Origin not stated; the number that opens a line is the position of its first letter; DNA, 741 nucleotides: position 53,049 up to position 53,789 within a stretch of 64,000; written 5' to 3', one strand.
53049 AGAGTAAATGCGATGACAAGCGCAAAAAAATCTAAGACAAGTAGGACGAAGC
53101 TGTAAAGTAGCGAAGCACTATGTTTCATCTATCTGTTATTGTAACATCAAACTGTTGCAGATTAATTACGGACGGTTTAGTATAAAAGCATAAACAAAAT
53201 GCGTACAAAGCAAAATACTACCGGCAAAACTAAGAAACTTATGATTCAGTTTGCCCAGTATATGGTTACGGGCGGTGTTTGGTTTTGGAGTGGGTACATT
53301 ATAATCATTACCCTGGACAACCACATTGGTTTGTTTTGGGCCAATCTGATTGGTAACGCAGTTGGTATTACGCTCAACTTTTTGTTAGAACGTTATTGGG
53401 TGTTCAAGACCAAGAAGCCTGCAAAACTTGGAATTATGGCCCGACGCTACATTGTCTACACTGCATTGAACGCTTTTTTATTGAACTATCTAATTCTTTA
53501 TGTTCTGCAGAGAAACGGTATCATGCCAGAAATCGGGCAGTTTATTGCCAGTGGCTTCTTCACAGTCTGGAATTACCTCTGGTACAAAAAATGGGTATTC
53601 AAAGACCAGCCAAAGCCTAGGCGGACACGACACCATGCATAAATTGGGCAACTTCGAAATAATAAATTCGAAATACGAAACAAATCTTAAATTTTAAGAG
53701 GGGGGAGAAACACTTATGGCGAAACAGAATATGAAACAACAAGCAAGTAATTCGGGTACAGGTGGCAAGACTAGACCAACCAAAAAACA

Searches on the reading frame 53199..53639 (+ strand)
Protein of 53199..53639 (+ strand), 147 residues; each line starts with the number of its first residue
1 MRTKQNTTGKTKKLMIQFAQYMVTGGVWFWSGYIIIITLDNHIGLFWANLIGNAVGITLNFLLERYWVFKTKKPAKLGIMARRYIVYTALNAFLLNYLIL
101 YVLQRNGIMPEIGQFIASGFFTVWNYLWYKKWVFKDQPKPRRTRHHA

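Call 40: search_protein_families(library=pfam, proteins=[window:53199-53639:+], max_evalue=0.001)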
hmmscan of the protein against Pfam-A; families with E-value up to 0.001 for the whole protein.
window:53199-53639:+ (147 aa): 1 family
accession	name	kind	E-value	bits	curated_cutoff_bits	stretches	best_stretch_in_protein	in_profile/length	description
PF04138.20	GtrA_DPMS_TM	-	6.6e-17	62.2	26.1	1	21-134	2-117/117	GtrA/DPMS, transmembrane domain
